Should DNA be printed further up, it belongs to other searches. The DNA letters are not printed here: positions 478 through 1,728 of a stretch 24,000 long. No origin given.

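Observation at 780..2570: Two-gene AT-richer cassette between the tRNA-Phe 3' end and a decapitated OMP gene: candidate uncharacterised defence / abortive-infection / TA-like module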

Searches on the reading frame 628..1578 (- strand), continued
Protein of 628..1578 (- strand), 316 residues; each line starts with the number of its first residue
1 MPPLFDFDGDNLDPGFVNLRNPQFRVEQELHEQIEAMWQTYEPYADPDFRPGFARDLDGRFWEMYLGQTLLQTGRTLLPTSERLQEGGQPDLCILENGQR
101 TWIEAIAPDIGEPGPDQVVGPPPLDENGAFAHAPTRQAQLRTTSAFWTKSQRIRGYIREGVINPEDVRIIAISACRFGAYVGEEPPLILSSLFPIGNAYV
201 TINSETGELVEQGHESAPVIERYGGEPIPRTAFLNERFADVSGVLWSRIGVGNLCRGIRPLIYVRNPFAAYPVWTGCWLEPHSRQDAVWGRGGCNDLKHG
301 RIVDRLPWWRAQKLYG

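Call 41: fold_search(model_id=the predicted structure, library=pdb)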
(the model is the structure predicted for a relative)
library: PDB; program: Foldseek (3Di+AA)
matches with E <= 10: 236; with E <= 0.001: 0
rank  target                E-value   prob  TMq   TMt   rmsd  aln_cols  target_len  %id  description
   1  2fok_A                3.4e-02  0.44  0.20  0.13  10.5       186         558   12  STRUCTURE OF RESTRICTION ENDONUCLEASE FOKI (released 1998-06-17)
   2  2fok_B                5.8e-02  0.33  0.20  0.13   9.8       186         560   13  STRUCTURE OF RESTRICTION ENDONUCLEASE FOKI (released 1998-06-17)
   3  1fok_A                6.1e-02  0.30  0.18  0.11   9.9       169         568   11  STRUCTURE OF RESTRICTION ENDONUCLEASE FOKI BOUND TO DNA (released 1997-12-03)
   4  9bf1_A                2.4e-01  0.66  0.21  0.07   5.3       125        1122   13  Structure of apo-state V. cholerae DdmD (released 2024-08-21)
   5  6qnz_B                4.0e-01  0.13  0.17  0.11  12.8       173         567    9  Crystal structure of the site-specific DNA nickase N.BspD6I E418A Mutant (released 2020-03-04)
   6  3k55_A                4.8e-01  0.18  0.17  0.18   9.1       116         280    9  Structure of beta hairpin deletion mutant of beta toxin from Staphylococcus aureus (released 2011-01-26)
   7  5liz                  4.8e-01  0.07  0.15  0.10  14.4       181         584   13  The structure of Nt.BspD6I nicking endonuclease with all cysteines mutated by serine residues at 0.19 nm resolution . (released 2017-08-02)
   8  2gii_A                4.8e-01  0.06  0.10  0.12  15.2       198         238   13  Q138F HincII bound to cognate DNA GTTAAC (released 2006-07-18)
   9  2ost_A                5.1e-01  0.63  0.15  0.29   2.6        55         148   13  The structure of a bacterial homing endonuclease : I-Ssp6803I (released 2007-03-20)
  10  2gig_A                5.1e-01  0.04  0.11  0.13  14.1       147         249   14  Alteration of sequence specificity of the type II restriction endonuclease HINCII through an indirect readout mechanis (released 2006-07-18)
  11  3ajv_C                5.4e-01  0.28  0.14  0.26  14.5       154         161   14  Splicing endonuclease from Aeropyrum pernix (released 2010-11-17)
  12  2eo0_B                5.8e-01  0.63  0.13  0.30   2.3        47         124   26  Crystal Structure of Holliday Junction Resolvase ST1444 (released 2007-10-02)
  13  9khv_A                5.8e-01  0.41  0.21  0.06   5.7       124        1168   13  Structure of DdmD dimer with ssDNA without nucleotide (released 2025-02-19)
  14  3i5v_A                5.8e-01  0.18  0.17  0.18   6.6       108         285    9  Crystal structure of beta toxin 275-280 from Staphylococcus aureus (released 2010-08-11)
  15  4dav_A                5.8e-01  0.13  0.18  0.23  14.7       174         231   11  The structure of Pyrococcus Furiosus SfsA in complex with DNA (released 2014-10-01)
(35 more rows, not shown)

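Call 49: search_protein_families(library=pfam, proteins=[L050:18923-19795:-], max_evalue=0.001)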
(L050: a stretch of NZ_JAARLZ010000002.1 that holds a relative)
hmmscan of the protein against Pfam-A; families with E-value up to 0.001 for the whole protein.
L050:18923-19795:- (290 aa): 1 family
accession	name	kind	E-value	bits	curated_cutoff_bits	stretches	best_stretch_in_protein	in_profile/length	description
PF10463.15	Peptidase_U49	-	3.5e-09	37.1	23.9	1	120-268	62-201/202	Peptidase U49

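Call 50: search_protein_families(library=padloc, proteins=[L050:18923-19795:-], max_evalue=0.001)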
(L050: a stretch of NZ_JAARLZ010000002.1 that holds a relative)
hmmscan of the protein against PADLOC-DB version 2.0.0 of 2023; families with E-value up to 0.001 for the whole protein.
L050:18923-19795:- (290 aa): 1 family
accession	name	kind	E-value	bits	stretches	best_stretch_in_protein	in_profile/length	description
PDLC02355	Lit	-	6.9e-13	46.5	1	14-273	8-256/290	Lit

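Call 60: search_dna_similar(query=window:766-1578:-, collection=plasmids, mode=protein, max_rows=25)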
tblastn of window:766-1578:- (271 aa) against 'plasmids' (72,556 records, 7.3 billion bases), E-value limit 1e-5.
Records with a match: 4; places in all: 5; records where one place covers at least 80% of the query: 3.
Best place of each record, by identity: <60% 4.
By first word of the organism name: Mesorhizobium 1; Bradyrhizobium 1; Skermanella 1; Sinorhizobium 1.
By predicted mobility (MOB-suite, as given by PLSDB): conjugative 3; non-mobilizable 1.
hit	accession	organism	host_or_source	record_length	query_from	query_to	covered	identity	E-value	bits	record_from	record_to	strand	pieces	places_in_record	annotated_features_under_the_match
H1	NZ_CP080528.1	Mesorhizobium sp. AR07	Oxytropis sp.,Cell culture,root nodule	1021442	37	270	86%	32.4%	5e-22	102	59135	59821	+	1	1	record has no annotation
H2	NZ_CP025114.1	Bradyrhizobium sp. SK17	whole organism,agricultural soil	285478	23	270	92%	29.9%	1e-15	84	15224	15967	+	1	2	hypothetical protein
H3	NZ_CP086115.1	Skermanella rosea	single cell,hydrocarbon-contaminated ...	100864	20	269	92%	24.5%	3e-8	62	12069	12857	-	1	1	hypothetical protein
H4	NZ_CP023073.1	Sinorhizobium fredii CCBAU 83666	G.max,nodule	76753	85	271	69%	28.9%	5e-10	67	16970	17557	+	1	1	hypothetical protein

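Call 61: search_dna_similar(query=window:766-1578:-, collection=phages, mode=protein, max_rows=25, max_evalue=0.001)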
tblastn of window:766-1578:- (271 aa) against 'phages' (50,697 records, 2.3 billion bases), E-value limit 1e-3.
No match.

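Call 64: find_related_loci(query=A4, collection=viral_contigs, flank=8000)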
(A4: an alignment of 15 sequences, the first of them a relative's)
Query A4 (310 aa) in viral_contigs; peptide patterns used: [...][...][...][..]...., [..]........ (x = any residue, [..] = any of these).
13 stretches matched a pattern; 2 encode a relative of the query (tblastn E <= 1e-3); 2 distinct loci.
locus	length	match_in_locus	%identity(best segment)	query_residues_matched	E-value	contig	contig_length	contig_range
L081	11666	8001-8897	72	1-298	1e-149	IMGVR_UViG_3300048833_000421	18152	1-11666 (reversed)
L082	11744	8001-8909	69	1-302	5e-145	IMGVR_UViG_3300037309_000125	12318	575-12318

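Call 65: find_encoding_contigs(protein=P0243, flank=7000, max_places=3)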
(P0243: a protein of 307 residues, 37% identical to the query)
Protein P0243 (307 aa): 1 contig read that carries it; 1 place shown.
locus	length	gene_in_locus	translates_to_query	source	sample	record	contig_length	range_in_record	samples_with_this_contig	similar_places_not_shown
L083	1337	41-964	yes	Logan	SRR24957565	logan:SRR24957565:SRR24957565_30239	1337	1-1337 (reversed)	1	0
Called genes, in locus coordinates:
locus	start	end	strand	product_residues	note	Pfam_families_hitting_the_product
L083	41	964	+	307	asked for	-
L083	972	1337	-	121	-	?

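Call 68: search_protein_families(library=pfam, proteins=[L036:6265-7596:-, L059:7596-8708:-, L037:4577-5593:-, L055:5590-6183:-, L021:8586-9386:+, L034:14514-16304:+, L020:16515-18689:+, L036:16344-18209:+, L018:15185-16396:+, L029:3258-4562:-], max_evalue=0.001)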
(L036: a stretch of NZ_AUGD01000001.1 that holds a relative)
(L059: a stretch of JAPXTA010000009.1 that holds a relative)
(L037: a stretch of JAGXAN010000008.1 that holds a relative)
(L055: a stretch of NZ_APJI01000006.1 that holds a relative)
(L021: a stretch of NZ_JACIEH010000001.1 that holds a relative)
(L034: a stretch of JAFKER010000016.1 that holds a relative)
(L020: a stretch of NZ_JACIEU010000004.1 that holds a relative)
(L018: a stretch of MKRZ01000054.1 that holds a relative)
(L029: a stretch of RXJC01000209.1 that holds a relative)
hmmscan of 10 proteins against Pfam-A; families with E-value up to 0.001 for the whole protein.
L036:6265-7596:- (443 aa): 0 families

L059:7596-8708:- (370 aa): 2 families
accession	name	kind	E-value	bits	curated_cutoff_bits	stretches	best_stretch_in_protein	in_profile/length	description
PF13676.11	TIR_2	-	6.2e-28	98.2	28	1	241-363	1-121/122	TIR domain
PF01582.25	TIR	-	5.9e-10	39.7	21.3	1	241-353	4-117/179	TIR domain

L037:4577-5593:- (338 aa): 1 family
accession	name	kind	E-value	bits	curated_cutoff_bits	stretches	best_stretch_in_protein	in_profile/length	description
PF08843.17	AbiEii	-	3.6e-38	132.3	22.5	1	40-324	2-237/238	Nucleotidyl transferase AbiEii toxin, Type IV TA system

L055:5590-6183:- (197 aa): 3 families
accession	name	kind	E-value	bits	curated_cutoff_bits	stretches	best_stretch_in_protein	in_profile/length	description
PF19570.5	DUF6088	-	3.6e-25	89.2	25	1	14-160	8-155/172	Family of unknown function (DUF6088)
PF13338.12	AbiEi_4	-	4.5e-06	27.1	25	1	37-59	27-49/49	Transcriptional regulator, AbiEi antitoxin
PF17194.10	AbiEi_3_N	-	1.5e-05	25.4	26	1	12-103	9-91/93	Transcriptional regulator, AbiEi antitoxin N-terminal domain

L021:8586-9386:+ (266 aa): 0 families

L034:14514-16304:+ (596 aa): 1 family
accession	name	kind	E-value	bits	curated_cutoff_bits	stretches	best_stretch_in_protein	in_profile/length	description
PF13289.12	SIR2_2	-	1.4e-10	41.9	24.5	1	131-223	2-95/141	SIR2-like domain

L020:16515-18689:+ (724 aa): 1 family
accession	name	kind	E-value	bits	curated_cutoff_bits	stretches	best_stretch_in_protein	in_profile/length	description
PF02195.25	ParB_N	-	1.6e-07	31.7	26.3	1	34-137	5-94/95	ParB N-terminal domain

L036:16344-18209:+ (621 aa): 2 families
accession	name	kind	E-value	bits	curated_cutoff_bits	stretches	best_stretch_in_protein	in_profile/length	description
PF25164.1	CoiA_N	-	5.7e-06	26.2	26.3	1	41-69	18-46/50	Competence protein CoiA, N-terminal domain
PF09722.15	Xre_MbcA_ParS_C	-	4.5e-05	23.8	24.5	0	577-599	8-30/51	Antitoxin Xre/MbcA/ParS C-terminal toxin-binding domain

L018:15185-16396:+ (403 aa): 0 families

L029:3258-4562:- (434 aa): 1 family
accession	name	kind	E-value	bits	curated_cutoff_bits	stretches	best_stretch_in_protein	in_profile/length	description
PF13289.12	SIR2_2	-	8.8e-10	39.3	24.5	1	195-343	3-107/141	SIR2-like domain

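Call 76: search_solved_structures(query=A1, max_evalue=1)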
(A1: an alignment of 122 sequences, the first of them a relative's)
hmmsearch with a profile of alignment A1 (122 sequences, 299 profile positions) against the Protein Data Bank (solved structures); distinct sequences matched with E-value up to 1: 6.
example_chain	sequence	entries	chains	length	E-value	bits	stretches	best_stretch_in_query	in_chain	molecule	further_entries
3s84_A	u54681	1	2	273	0.18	14.1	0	10-57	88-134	Apolipoprotein A-IV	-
5gzy_A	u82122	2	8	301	0.58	12.4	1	28-65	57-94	(R)-2-haloacid dehalogenase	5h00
5gzx_A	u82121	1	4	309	0.6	12.3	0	28-65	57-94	(R)-2-haloacid dehalogenase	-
5h01_A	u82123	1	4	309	0.6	12.3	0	28-65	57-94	(R)-2-haloacid dehalogenase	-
9hx4_F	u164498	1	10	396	0.74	12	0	10-57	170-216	Apolipoprotein A-IV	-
6p7l_A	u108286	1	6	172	0.99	11.6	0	195-249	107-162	Aln2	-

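Call 77: search_solved_structures(query=A2, max_evalue=1)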
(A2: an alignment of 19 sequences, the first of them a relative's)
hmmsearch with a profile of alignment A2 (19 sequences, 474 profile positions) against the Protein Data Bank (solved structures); distinct sequences matched with E-value up to 1: 0.

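Call 93: fold_search(model_id=the predicted structure, library=viral)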
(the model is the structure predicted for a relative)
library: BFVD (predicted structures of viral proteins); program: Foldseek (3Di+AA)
matches with E <= 10: 341; with E <= 0.001: 0
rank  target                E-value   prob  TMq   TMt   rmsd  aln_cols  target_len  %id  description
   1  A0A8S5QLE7            3.2e-02  0.72  0.17  0.19  13.3       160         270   15  Restriction endonuclease [Siphoviridae sp. ctVCm11]
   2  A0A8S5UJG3            5.1e-02  0.85  0.29  0.17   6.9       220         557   14  Minor capsid protein [Siphoviridae sp. ctvph17]
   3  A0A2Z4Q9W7            8.1e-02  0.47  0.17  0.23  12.6       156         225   12  (no name in the UniProt tables at hand)
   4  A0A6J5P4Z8            9.1e-02  0.51  0.10  0.25   4.9        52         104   29  VRR-NUC domain containing protein [uncultured Caudovirales phage]
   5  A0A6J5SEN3            9.1e-02  0.51  0.14  0.30  11.8        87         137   14  Uncharacterized protein [uncultured Caudovirales phage]
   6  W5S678                1.2e-01  0.60  0.18  0.20   8.8       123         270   10  Group I intron putative endonuclease [Pithovirus sibericum]
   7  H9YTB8                1.2e-01  0.16  0.21  0.24  12.3       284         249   14  (no name in the UniProt tables at hand)
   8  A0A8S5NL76            1.4e-01  0.82  0.15  0.37   6.4        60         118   28  Nuclease [Siphoviridae sp. ctFbs2]
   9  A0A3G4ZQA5            1.6e-01  0.38  0.17  0.11   9.8       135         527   13  DUF2726 domain-containing protein [Barrevirus sp.]
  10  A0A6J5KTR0            1.7e-01  0.57  0.16  0.33   7.3       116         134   15  VRR-NUC domain containing protein [uncultured Caudovirales phage]
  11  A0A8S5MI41            1.9e-01  0.44  0.18  0.34  11.5       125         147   19  Penicillin-binding protein-related factor A [Siphoviridae sp. ct7es18]
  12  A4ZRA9                2.2e-01  0.77  0.13  0.34   2.6        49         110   22  Gp28 [Synechococcus phage Syn5]
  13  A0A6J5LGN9            2.2e-01  0.51  0.15  0.25  14.5        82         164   16  PD(D/E)XK endonuclease domain-containing protein [uncultured Caudovirales phage]
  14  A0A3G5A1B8            2.3e-01  0.69  0.26  0.37   5.6       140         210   12  Uncharacterized protein [Harvfovirus sp.]
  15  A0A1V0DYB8            3.0e-01  0.63  0.15  0.30   2.9        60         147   17  Uncharacterized protein [Dinoroseobacter phage vB_DshS-R5C]
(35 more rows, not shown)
